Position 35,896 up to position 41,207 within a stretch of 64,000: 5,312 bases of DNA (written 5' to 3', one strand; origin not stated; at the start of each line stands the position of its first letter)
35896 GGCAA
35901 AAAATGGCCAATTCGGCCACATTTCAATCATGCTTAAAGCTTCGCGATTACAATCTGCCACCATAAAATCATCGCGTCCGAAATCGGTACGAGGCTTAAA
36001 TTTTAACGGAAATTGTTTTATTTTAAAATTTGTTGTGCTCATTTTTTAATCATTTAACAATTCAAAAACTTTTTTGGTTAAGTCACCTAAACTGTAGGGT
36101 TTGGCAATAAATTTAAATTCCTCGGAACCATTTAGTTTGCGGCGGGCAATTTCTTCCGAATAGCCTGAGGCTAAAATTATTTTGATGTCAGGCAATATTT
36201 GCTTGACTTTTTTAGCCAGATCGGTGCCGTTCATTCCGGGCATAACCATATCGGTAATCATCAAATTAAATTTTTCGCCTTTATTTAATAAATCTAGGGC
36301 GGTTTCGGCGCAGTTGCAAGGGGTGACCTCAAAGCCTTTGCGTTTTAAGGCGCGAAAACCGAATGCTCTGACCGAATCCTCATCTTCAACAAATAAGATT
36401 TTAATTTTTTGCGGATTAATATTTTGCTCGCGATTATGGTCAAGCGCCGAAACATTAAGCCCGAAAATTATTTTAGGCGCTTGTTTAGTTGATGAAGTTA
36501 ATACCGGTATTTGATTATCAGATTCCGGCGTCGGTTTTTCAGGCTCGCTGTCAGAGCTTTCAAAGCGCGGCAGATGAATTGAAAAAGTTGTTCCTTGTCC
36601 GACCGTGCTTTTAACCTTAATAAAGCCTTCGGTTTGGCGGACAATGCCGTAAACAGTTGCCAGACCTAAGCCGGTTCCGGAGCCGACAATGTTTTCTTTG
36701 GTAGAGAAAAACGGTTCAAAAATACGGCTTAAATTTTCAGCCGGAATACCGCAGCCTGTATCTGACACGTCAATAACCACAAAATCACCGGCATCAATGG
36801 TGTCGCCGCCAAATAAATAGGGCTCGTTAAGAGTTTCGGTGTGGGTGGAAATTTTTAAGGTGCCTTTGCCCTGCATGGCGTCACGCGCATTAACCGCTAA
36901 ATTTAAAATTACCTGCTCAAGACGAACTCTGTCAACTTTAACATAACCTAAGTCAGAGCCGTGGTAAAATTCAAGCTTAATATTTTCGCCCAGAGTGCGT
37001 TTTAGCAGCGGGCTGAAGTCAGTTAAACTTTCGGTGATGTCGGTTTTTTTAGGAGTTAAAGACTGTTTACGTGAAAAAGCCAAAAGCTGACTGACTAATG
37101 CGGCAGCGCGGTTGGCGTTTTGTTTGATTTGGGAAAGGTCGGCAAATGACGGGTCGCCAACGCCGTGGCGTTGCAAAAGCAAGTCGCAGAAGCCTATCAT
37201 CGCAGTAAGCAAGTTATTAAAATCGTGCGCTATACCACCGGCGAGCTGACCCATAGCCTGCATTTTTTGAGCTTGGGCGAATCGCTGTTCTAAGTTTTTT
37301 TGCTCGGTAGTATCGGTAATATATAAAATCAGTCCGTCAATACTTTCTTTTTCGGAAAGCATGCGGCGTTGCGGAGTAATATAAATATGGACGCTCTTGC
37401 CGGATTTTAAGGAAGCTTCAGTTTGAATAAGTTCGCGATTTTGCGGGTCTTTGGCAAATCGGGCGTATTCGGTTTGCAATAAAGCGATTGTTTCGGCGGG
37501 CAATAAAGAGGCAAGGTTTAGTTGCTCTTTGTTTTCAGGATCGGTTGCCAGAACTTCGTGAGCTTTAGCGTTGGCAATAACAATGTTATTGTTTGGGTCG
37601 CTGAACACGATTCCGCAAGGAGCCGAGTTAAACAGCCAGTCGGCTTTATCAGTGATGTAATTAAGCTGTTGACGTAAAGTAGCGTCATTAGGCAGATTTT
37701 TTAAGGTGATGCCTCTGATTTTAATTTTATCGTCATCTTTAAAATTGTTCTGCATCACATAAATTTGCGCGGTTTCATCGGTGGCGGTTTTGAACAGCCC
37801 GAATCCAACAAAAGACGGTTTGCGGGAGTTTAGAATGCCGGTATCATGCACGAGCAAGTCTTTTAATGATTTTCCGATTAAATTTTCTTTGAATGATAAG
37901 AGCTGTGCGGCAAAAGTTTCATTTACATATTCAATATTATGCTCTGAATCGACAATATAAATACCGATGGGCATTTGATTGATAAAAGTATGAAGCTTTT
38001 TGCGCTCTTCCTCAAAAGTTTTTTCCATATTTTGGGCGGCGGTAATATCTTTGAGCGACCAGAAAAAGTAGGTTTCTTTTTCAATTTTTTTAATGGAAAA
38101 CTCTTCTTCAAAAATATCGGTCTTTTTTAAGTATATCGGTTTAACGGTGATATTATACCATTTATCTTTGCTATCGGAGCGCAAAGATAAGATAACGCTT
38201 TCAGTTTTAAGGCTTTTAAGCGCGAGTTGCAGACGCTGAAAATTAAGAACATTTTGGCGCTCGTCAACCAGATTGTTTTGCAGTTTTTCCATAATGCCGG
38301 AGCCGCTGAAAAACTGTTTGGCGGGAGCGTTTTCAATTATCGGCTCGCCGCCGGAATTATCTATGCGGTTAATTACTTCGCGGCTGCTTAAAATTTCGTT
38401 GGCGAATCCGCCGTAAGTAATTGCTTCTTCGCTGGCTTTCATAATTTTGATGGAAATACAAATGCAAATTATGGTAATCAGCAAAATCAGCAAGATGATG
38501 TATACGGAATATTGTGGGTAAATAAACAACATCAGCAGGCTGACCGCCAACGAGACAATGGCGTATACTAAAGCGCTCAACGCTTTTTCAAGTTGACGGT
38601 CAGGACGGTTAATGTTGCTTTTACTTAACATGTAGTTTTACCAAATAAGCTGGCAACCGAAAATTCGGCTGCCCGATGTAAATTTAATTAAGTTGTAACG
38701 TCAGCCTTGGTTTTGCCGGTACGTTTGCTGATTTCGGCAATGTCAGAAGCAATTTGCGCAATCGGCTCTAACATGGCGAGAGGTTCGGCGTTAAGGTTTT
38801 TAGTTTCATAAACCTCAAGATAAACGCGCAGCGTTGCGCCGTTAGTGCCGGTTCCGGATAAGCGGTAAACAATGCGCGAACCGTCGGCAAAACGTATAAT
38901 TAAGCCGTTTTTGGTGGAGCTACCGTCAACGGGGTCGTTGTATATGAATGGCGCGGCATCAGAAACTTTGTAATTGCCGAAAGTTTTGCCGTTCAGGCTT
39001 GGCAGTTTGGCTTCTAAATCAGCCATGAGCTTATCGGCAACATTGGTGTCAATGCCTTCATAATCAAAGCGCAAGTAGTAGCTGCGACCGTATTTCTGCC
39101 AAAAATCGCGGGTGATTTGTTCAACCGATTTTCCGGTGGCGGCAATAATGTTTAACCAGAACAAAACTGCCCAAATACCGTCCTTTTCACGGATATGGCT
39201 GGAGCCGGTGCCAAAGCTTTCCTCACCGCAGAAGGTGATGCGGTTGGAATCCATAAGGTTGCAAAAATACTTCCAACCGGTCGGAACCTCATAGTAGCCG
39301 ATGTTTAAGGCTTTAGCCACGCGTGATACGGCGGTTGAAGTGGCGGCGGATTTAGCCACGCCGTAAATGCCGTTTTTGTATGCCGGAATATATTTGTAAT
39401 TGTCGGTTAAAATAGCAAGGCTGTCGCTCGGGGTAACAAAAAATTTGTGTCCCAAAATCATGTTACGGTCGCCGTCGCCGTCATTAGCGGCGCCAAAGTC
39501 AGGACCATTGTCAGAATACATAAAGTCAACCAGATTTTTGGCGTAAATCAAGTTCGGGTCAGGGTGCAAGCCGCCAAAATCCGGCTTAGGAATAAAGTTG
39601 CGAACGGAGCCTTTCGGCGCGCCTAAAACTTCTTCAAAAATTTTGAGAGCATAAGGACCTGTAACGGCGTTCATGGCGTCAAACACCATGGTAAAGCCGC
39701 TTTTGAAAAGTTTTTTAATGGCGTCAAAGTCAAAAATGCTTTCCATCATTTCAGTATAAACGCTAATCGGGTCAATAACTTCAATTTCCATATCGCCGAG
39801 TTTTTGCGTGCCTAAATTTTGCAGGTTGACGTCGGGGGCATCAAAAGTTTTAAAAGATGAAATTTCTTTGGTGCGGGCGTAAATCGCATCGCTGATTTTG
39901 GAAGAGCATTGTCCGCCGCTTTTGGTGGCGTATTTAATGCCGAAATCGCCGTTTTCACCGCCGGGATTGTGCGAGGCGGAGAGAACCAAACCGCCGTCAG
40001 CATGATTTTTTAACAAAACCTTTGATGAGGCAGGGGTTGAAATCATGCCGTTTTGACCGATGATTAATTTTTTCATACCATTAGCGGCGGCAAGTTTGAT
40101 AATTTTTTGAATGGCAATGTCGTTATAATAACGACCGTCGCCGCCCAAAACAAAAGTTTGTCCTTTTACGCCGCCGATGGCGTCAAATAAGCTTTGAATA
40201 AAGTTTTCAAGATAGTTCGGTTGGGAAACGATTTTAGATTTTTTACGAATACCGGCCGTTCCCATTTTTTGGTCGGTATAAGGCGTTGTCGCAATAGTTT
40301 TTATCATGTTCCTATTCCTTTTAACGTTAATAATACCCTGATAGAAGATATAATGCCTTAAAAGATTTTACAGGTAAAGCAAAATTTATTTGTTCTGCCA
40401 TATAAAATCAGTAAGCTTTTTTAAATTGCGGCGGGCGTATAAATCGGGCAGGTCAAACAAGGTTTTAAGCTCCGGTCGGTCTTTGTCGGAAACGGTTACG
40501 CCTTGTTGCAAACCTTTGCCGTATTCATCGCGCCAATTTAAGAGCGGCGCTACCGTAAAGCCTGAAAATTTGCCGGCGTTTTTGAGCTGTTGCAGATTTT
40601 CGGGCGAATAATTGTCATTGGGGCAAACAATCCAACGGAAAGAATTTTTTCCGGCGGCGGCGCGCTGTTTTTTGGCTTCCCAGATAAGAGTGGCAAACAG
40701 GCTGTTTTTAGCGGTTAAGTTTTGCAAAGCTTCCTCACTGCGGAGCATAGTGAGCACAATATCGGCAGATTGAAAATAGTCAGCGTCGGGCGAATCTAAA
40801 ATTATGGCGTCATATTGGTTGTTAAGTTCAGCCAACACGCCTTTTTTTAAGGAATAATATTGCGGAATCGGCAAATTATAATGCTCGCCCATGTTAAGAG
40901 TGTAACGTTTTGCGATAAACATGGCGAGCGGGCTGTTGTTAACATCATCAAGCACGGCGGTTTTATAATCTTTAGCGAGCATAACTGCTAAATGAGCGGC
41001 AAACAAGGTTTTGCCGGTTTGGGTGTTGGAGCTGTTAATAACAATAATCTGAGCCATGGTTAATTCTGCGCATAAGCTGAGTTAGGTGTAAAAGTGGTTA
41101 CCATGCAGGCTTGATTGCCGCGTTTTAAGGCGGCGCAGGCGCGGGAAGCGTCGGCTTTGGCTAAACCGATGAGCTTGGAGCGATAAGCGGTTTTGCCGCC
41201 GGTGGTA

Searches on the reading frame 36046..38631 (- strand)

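Call 17: search_protein_families(library=pfam, max_evalue=0.000001, proteins=[window:36046-38631:-])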
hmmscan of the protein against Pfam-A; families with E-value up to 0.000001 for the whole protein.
window:36046-38631:- (861 aa): 8 families
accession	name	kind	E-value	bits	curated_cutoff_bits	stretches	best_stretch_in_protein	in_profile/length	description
PF02518.31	HATPase_c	-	5.4e-24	85.2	26.4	1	567-689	2-109/111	Histidine kinase-, DNA gyrase B-, and HSP90-like ATPase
PF00072.30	Response_reg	-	3.5e-17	63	30.2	1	745-855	1-110/111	Response regulator receiver domain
PF08448.16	PAS_4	-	1.1e-12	48.6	23.1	0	334-445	1-109/110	PAS fold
PF00512.31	HisKA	-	1.6e-10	41.3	26.9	1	460-524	2-65/66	His Kinase A (phospho-acceptor) domain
PF00989.32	PAS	-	6.7e-10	39.4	22.6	0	213-264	3-54/113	PAS fold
PF13596.12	PAS_10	-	1.5e-08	35.6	22.1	0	331-441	2-105/106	PAS domain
PF13426.13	PAS_9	-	3.6e-08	34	27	0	338-443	1-103/103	PAS domain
PF13188.13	PAS_8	-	3.7e-07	30.3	21.8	0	212-253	2-44/65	PAS domain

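Call 67: search_protein_families(library=ncbifam, max_evalue=1e-10, proteins=[window:36046-38631:-])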
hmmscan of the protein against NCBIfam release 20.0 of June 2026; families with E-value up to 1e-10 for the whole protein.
window:36046-38631:- (861 aa): 59 families (the best 25 are shown)
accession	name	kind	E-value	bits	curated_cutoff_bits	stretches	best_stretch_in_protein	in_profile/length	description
NF046020.1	HisKinCckABruc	equivalog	2.2e-158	528.7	1000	1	116-859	129-867/868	cell cycle histidine kinase CckA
NF046026.1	HisKinCckACaul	equivalog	8.5e-121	404.2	1000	2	402-706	253-549/678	cell cycle histidine kinase CckA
NF010076.0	PRK13557.1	subfamily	2.4e-95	320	631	2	440-702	143-407/540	histidine kinase famiy protein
NF010411.0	PRK13837.1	equivalog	2.7e-80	270.5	647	1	440-701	430-687/828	two-component system VirA-like sensor kinase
NF008468.0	PRK11360.1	equivalog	5e-61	206.8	646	1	319-694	259-613/616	two-component system sensor histidine kinase AtoS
NF052574.1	HisKinEspCMyxo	equivalog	8.8e-47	159.7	1200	1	374-816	329-738/785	serine histidine kinase EspC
NF046044.1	PnpS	equivalog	1.4e-44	152.7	400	1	318-688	45-390/390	two-component system histidine kinase PnpS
NF052573.1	HisKinEspAMyxo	equivalog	8.1e-43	146.5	1400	1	317-816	243-705/755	serine histidine kinase EspA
NF007688.0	PRK10364.1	equivalog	3.4e-40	138.1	479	1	443-689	223-451/460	two-component system sensor histidine kinase ZraS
NF047466.1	hybrid_RR_LvrB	exception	4.2e-37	128.2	500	1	422-690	117-377/377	hybrid histidine kinase/response regulator LvrB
NF033092.0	HK_WalK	equivalog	3.3e-32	111.9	725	1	340-688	270-593/594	cell wall metabolism sensor histidine kinase WalK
TIGR02956.1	TMAO_torS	equivalog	3.1e-31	108.3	676.5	1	466-859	470-820/967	TMAO reductase system sensor histidine kinase/response regulator TorS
NF038348.1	T2SS_HK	subfamily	1.8e-30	105.9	450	1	509-688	411-572/574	histidine kinase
NF008302.0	PRK11091.1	equivalog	1e-29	103.3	838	1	429-709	254-524/779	aerobic respiration two-component sensor histidine kinase ArcB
NF047874.1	MASE3_PAS_HK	subfamily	1.6e-29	103.2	560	1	319-699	256-635/655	MASE3 domain-containing sensor histidine kinase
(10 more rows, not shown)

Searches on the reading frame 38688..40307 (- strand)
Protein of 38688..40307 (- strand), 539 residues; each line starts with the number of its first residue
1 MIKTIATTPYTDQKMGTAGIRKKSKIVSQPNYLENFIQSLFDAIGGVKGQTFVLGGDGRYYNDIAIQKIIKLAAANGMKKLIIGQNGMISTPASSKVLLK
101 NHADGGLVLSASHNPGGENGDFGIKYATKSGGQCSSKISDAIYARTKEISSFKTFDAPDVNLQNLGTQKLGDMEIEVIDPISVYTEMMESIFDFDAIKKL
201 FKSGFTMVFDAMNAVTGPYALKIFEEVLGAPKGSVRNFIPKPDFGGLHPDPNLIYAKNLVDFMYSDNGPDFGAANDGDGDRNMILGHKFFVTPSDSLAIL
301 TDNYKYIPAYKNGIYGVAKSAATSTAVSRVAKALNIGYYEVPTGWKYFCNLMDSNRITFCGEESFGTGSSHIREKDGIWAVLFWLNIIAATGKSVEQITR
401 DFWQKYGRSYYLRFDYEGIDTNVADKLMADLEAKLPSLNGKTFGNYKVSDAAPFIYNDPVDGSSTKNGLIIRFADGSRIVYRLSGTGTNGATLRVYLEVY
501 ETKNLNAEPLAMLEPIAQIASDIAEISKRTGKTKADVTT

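Call 17: search_protein_families(library=pfam, max_evalue=0.000001, proteins=[window:38688-40307:-])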
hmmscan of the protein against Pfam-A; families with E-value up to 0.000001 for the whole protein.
window:38688-40307:- (539 aa): 4 families
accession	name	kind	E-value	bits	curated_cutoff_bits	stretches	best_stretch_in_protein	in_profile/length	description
PF24947.1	PGM1_C_vert_fung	-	3.8e-37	128.1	27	1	408-534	1-136/138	Phosphoglucomutase-1, C-terminal domain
PF02878.22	PGM_PMM_I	-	1.3e-27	96.6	22.5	1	13-150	2-135/138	Phosphoglucomutase/phosphomannomutase, alpha/beta/alpha domain I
PF02880.22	PGM_PMM_III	-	5.6e-25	88.2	20.7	1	296-406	4-115/115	Phosphoglucomutase/phosphomannomutase, alpha/beta/alpha domain III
PF02879.22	PGM_PMM_II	-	8.2e-14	52.4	29.3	1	184-285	3-99/103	Phosphoglucomutase/phosphomannomutase, alpha/beta/alpha domain II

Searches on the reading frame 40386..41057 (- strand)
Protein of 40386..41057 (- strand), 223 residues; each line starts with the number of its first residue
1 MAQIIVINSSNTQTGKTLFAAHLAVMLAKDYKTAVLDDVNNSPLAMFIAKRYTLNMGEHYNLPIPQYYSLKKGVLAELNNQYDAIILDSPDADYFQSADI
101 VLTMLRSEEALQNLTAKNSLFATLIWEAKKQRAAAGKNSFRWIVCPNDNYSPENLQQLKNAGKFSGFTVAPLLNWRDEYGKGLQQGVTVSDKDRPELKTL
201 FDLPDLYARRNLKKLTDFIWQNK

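Call 17: search_protein_families(library=pfam, max_evalue=0.000001, proteins=[window:40386-41057:-])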
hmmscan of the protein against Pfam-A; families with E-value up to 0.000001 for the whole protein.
window:40386-41057:- (223 aa): 1 family
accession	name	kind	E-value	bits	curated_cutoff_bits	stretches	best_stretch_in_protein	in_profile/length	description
PF09140.17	MipZ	-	2.9e-14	53.5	20.7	1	4-216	2-255/262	ATPase MipZ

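Call 67: search_protein_families(library=ncbifam, max_evalue=1e-10, proteins=[window:40386-41057:-])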
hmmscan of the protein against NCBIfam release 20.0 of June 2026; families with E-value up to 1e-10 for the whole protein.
window:40386-41057:- (223 aa): 0 families
